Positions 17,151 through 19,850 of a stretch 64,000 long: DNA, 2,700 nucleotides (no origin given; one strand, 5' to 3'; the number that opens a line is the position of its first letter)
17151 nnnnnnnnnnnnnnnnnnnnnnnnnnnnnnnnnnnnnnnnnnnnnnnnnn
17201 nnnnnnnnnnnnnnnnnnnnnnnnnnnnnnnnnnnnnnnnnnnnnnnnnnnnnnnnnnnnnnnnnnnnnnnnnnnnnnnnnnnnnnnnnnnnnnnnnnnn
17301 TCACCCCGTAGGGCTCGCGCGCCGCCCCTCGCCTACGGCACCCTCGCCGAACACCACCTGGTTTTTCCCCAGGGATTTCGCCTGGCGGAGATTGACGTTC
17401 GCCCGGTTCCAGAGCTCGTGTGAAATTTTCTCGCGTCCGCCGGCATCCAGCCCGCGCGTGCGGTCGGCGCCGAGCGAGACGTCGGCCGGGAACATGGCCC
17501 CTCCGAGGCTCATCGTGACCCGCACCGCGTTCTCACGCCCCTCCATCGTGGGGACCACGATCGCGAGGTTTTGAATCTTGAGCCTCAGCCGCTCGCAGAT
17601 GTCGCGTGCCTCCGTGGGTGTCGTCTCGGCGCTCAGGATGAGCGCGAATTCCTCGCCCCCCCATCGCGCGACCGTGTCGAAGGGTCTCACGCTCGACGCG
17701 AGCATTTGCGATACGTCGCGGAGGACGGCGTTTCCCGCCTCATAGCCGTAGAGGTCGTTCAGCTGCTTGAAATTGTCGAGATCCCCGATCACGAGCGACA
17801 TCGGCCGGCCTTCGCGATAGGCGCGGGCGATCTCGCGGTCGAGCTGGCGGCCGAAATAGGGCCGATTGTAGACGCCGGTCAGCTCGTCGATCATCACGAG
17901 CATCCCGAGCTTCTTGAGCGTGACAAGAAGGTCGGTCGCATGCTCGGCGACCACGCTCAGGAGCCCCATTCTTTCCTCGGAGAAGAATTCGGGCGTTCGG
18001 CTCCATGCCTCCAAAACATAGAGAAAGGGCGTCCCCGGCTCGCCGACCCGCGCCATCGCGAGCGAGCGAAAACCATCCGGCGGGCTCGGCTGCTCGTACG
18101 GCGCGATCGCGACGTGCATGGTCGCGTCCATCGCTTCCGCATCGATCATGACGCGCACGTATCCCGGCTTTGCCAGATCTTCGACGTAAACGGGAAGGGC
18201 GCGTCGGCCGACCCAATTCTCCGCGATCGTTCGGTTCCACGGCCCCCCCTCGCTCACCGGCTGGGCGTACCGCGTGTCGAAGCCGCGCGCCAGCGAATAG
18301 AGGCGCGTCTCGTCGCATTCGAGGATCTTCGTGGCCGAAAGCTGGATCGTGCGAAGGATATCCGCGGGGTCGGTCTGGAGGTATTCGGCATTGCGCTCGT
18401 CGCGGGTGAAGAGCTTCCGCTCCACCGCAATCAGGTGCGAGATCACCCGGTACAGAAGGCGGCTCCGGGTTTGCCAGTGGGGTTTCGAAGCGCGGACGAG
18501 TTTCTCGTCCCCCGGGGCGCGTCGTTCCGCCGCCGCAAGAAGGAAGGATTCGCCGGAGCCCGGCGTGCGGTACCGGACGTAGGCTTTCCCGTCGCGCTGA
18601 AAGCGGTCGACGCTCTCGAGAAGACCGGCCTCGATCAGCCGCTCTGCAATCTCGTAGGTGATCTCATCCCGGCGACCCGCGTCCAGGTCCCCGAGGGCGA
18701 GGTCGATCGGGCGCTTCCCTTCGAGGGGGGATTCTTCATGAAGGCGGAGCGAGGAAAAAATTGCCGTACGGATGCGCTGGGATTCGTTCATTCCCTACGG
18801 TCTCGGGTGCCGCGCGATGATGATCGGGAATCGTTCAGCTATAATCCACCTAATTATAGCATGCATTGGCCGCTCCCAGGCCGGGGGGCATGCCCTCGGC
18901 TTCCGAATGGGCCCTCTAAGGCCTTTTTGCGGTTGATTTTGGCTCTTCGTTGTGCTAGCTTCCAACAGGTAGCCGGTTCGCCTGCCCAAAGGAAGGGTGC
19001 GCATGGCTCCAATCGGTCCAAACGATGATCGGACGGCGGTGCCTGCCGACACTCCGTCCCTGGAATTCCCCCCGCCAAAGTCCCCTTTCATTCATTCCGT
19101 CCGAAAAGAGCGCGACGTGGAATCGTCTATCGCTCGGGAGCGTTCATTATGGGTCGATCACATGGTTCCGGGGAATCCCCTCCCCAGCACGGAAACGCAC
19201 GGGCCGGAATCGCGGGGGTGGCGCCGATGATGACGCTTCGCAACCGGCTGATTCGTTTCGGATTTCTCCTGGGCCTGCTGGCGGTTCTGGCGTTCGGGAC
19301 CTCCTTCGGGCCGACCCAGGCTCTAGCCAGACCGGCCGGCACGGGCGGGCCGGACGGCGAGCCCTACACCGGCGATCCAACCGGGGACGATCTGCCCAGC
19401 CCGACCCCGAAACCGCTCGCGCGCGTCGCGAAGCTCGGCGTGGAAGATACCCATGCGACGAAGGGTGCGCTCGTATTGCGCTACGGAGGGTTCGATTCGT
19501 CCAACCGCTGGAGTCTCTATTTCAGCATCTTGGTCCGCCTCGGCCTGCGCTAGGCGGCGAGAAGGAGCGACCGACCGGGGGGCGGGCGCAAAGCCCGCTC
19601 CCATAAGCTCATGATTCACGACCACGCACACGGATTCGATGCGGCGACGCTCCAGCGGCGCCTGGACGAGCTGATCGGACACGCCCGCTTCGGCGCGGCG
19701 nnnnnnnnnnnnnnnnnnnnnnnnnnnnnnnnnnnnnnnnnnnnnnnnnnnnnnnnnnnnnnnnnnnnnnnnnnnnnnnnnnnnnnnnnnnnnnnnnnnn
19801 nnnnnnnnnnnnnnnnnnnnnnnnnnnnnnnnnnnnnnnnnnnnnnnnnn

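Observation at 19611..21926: TPR-AAA+-HTH regulator of the sigma54-activator family that has lost both GAFTGA and the Walker A lysine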

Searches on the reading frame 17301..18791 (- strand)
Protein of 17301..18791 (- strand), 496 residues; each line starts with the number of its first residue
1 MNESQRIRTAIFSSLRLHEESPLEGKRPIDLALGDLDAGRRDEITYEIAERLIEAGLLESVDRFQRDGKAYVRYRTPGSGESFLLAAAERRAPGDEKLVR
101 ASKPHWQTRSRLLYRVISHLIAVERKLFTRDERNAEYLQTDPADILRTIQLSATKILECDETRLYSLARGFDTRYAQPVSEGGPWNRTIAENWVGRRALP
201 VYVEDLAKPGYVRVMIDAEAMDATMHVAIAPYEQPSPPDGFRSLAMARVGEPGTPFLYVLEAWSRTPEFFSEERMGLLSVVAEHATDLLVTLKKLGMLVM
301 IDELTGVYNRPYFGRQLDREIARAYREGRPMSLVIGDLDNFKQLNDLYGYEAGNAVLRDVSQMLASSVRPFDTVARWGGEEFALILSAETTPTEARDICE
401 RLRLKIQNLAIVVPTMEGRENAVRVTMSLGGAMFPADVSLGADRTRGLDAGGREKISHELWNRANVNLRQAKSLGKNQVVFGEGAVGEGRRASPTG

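Call 17: search_protein_families(library=pfam, proteins=[window:17301-18791:-], max_evalue=0.01)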
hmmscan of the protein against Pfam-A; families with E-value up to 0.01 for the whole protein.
window:17301-18791:- (496 aa): 1 family
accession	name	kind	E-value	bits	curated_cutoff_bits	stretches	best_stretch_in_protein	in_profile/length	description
PF00990.26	GGDEF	-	6.7e-35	120.7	23.8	1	300-435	2-133/161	Diguanylate cyclase, GGDEF domain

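Call 23: search_protein_families(library=ncbifam, proteins=[window:17301-18791:-], max_evalue=1)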
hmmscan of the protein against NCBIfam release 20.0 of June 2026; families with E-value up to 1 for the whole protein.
window:17301-18791:- (496 aa): 21 families
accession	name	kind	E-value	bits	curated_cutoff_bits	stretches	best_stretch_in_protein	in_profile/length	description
TIGR00254.1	GGDEF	domain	1e-36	126.2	37.4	1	298-479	4-164/168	diguanylate cyclase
NF007135.0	PRK09581.1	equivalog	1.2e-34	119.9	474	1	297-480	290-453/457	PleD family two-component system response regulator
NF038266.1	diguan_SiaD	equivalog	2.6e-34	118.7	290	1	294-435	89-224/252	biofilm regulation diguanylate cyclase SiaD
NF007380.0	PRK09894.1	equivalog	4.6e-30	105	256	1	298-436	128-258/296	diguanylate cyclase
NF051473.1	DigCycDgcsShew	equivalog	2.1e-28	99.5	400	1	293-408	129-242/291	diguanylate cyclase DgcS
NF007423.1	PRK09966.1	equivalog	2.7e-28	98.9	325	1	277-438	217-373/390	diguanylate cyclase DgcN/YfiN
NF047654.1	DiguCycDgcRLepto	equivalog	8.1e-26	90.6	500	1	300-480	134-294/295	diguanylate cyclase DgcR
NF041606.1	dguan_cyc_DgcA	equivalog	1.1e-24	87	370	1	304-480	183-337/340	diguanylate cyclase DgcA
NF011955.1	PRK15426.1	equivalog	5.6e-23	80.9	408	1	295-430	394-524/564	cellulose biosynthesis regulator diguanylate cyclase DgcQ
NF007298.0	PRK09776.1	equivalog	1.6e-22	79.3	1135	1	291-409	676-793/1111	diguanylate cyclase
NF045675.1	PhdiestaseDibA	equivalog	9.1e-18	63.9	980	1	293-439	197-337/623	phosphodiesterase DibA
NF047872.1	GGDEF_GdpS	equivalog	9.8e-18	64.5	400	1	300-430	188-313/355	GGDEF domain-containing protein GdpS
NF007599.0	PRK10245.1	equivalog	1.6e-17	63.1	402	1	283-410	194-320/371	diguanylate cyclase AdrA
NF040885.1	diguan_DgcJ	equivalog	5.9e-17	61.6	500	1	301-409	343-450/493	diguanylate cyclase DgcJ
NF007474.0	PRK10060.1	equivalog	1.4e-15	56.6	782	1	293-406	231-345/663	cyclic di-GMP phosphodiesterase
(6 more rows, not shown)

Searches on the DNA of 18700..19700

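Call 35: search_rna_families(source=window, start=18700, end=19700, threshold=evalue, max_evalue=5)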
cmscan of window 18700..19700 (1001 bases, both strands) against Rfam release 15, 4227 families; matches with E-value up to 5: 2.
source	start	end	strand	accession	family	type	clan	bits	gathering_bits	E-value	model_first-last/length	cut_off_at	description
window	19223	19253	+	RF01305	sR51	Gene; snRNA; snoRNA; CD-box;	-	15.1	38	4.7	1-56/56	no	Small nucleolar RNA sR51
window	19223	19256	+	RF01152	sR1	Gene; snRNA; snoRNA; CD-box;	-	12.9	45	1.4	1-57/57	no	Small nucleolar RNA sR1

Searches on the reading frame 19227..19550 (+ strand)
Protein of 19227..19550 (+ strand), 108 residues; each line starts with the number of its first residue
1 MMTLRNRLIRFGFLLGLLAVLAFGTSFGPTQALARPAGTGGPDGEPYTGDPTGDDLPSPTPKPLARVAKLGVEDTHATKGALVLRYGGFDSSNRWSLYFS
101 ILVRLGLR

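Call 17: search_protein_families(library=pfam, proteins=[window:19227-19550:+], max_evalue=0.01)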
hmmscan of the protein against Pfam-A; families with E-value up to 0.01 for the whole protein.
window:19227-19550:+ (108 aa): 0 families

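Call 23: search_protein_families(library=ncbifam, proteins=[window:19227-19550:+], max_evalue=1)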
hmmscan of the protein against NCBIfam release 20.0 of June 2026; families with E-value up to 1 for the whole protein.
seq(108 aa): 0 families

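Call 54: find_homologous_proteins(query=window:19227-19550:+, max_evalue=0.01)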
Query window:19227-19550:+ (108 aa): 23 proteins with E <= 0.01 among 51 candidates.
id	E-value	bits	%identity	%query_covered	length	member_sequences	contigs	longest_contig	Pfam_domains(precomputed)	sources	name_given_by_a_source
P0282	1.0e-60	221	97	100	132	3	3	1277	-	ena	-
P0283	6.8e-48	179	78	100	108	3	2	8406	-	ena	-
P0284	3.6e-47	177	77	100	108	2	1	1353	-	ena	-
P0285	6.1e-45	170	75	100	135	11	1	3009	-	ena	-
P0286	2.1e-38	149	70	100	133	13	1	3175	-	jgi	jgi:hypothetical protein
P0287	1.0e-30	124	61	100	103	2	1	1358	-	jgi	jgi:hypothetical protein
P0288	1.8e-27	114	56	100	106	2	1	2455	-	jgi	jgi:hypothetical protein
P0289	7.7e-26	108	57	100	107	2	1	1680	-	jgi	jgi:hypothetical protein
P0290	1.0e-25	108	55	100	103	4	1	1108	-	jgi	jgi:hypothetical protein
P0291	1.1e-25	108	58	100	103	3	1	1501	-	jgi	jgi:hypothetical protein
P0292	2.6e-24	103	58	100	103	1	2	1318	-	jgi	-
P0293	1.2e-23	101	55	100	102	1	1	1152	-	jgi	-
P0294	5.5e-23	99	55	100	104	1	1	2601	-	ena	-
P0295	6.8e-22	96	56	88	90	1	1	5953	-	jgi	-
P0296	7.0e-22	96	54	100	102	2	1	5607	-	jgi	jgi:hypothetical protein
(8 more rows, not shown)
